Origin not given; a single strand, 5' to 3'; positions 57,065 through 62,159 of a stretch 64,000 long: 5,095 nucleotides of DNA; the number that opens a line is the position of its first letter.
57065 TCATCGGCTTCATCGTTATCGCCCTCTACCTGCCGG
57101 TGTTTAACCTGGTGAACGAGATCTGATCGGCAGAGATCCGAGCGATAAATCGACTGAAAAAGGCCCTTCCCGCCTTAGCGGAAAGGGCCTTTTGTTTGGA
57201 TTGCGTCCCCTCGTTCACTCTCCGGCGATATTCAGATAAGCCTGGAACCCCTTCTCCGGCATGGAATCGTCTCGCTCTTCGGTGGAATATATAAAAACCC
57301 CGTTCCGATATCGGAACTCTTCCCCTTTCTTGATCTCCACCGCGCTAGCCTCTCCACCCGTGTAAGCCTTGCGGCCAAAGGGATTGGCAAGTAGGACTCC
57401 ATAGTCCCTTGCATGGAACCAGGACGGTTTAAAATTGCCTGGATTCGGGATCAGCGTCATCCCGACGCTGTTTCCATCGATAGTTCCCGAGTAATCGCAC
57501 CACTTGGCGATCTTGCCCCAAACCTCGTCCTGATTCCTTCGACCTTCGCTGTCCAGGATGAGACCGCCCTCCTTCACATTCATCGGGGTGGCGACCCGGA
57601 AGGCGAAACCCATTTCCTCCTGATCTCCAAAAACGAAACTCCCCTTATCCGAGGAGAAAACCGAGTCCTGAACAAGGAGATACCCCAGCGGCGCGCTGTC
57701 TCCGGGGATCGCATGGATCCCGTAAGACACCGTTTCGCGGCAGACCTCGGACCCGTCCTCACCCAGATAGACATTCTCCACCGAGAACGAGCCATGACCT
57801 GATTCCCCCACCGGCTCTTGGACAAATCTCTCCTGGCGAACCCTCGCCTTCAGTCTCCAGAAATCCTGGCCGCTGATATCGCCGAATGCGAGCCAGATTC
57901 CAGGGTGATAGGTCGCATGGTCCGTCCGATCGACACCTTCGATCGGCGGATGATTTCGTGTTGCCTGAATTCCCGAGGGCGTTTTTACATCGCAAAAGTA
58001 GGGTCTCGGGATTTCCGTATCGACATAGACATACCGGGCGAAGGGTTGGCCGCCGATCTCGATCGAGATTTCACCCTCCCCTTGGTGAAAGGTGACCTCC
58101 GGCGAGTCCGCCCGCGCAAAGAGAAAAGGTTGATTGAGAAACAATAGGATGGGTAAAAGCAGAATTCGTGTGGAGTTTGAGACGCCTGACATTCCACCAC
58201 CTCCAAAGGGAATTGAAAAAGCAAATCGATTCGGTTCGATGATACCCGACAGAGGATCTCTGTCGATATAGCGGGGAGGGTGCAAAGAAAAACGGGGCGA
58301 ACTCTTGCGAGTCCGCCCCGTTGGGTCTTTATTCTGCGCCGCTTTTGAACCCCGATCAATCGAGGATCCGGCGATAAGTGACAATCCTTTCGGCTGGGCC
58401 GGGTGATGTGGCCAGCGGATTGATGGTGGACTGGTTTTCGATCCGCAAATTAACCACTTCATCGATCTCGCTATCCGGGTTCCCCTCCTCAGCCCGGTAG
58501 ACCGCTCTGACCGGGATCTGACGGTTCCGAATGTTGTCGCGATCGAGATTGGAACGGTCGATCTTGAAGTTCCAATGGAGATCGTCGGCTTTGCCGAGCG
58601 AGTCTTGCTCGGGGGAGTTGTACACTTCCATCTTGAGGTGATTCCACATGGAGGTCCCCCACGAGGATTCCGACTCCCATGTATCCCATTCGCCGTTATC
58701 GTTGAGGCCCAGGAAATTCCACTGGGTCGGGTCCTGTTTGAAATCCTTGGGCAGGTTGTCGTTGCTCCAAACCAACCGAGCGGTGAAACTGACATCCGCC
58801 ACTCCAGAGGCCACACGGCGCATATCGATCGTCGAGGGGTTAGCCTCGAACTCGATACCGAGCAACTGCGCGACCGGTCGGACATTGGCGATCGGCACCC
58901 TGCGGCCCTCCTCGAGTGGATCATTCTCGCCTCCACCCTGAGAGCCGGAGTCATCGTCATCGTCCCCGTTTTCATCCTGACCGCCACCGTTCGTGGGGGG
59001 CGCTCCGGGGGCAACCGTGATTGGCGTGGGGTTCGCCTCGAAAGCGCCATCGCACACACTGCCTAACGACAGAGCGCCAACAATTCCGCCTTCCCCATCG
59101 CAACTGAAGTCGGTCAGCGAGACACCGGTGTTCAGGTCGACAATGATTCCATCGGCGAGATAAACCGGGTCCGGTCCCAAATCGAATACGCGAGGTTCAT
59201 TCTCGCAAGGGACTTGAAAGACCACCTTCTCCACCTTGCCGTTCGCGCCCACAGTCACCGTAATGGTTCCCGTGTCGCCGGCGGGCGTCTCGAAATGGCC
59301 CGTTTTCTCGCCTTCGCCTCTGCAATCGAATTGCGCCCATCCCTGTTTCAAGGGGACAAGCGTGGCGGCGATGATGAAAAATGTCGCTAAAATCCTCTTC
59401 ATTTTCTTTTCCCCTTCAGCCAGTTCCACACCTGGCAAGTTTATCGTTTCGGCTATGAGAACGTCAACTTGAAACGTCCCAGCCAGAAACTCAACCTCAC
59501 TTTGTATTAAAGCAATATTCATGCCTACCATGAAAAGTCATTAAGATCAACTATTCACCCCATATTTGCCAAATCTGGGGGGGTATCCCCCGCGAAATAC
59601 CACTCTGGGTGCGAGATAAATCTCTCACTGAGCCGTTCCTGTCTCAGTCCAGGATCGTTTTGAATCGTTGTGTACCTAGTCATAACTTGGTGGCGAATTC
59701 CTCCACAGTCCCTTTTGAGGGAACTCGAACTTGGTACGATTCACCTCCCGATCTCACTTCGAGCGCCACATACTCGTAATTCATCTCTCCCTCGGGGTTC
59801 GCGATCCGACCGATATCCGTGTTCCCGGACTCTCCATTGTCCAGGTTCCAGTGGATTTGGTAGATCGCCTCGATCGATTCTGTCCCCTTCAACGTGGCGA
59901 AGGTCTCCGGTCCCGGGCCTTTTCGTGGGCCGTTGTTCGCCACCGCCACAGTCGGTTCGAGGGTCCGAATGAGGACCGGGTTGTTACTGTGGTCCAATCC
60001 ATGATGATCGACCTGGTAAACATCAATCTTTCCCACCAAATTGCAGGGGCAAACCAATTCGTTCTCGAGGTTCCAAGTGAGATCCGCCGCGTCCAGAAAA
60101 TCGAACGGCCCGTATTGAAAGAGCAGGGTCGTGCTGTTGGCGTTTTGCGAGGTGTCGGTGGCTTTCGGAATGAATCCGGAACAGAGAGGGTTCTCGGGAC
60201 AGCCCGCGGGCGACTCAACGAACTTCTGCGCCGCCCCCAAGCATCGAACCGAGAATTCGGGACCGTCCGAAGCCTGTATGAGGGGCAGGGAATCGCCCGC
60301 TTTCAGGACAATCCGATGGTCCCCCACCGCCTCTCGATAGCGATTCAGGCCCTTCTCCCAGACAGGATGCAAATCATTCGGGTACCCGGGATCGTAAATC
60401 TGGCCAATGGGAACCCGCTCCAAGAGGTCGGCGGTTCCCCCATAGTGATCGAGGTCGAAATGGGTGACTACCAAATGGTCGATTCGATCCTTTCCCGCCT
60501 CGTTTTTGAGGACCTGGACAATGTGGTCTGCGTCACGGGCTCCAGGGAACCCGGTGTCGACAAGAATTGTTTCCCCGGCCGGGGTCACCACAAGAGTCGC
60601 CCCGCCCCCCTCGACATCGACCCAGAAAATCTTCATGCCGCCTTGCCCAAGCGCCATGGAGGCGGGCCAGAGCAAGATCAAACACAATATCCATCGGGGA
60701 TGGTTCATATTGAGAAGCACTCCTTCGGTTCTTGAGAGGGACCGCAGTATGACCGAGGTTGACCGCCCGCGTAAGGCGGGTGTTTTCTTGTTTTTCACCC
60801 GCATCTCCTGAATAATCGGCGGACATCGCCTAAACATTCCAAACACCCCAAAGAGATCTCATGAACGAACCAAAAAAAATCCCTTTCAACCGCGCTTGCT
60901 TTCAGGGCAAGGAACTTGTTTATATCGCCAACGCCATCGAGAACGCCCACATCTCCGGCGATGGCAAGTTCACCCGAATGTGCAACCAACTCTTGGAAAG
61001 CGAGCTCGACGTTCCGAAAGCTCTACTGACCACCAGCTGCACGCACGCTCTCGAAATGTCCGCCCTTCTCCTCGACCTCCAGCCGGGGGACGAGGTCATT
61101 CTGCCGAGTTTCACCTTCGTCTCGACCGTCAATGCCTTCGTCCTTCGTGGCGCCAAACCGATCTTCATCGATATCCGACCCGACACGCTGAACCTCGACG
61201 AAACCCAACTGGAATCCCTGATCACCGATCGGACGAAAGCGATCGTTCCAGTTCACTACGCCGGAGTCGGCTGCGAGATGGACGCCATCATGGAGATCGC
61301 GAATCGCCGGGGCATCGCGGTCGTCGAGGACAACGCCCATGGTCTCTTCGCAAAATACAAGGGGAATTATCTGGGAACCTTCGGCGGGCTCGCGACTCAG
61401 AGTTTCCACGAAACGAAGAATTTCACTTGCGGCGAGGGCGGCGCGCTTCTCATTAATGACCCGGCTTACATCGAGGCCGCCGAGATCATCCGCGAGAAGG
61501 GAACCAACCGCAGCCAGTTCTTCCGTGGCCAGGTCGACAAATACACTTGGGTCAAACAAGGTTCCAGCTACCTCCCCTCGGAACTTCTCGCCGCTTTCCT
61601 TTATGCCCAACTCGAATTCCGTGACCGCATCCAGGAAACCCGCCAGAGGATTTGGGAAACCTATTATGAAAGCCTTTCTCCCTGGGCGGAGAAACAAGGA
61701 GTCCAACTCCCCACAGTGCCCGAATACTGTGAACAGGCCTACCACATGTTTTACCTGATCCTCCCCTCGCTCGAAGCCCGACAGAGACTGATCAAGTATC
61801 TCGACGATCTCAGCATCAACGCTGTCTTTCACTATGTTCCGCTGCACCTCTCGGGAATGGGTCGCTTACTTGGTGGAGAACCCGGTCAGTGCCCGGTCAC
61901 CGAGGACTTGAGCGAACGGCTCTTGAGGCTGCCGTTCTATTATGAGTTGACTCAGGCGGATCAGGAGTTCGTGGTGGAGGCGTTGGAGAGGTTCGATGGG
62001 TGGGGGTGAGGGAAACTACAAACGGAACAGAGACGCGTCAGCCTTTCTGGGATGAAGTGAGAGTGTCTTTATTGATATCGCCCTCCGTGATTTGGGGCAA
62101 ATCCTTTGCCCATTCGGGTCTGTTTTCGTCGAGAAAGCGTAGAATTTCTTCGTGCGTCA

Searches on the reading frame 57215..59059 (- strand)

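Call 14: search_protein_families(library=pfam, proteins=[window:57215-59059:-], max_evalue=0.001)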
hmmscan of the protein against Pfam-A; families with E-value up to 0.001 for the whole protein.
window:57215-59059:- (614 aa): 1 family
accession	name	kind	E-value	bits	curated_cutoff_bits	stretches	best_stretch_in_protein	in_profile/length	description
PF14100.11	DUF6807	-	9.3e-43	147.2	27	1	331-600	2-265/270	Family of unknown function (DUF6807)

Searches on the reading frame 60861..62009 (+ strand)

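Call 84: search_protein_families(library=pfam, proteins=[window:60861-62009:+], max_evalue=0.00001)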
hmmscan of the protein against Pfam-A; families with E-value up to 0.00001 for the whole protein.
window:60861-62009:+ (382 aa): 2 families
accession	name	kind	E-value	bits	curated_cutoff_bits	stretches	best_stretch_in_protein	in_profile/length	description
PF01041.23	DegT_DnrJ_EryC1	-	2.8e-87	293.7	19.8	1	19-375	8-359/360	DegT/DnrJ/EryC1/StrS aminotransferase family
PF00155.27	Aminotran_1_2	-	1.1e-08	35.1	19.7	1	48-165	62-193/361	Aminotransferase class I and II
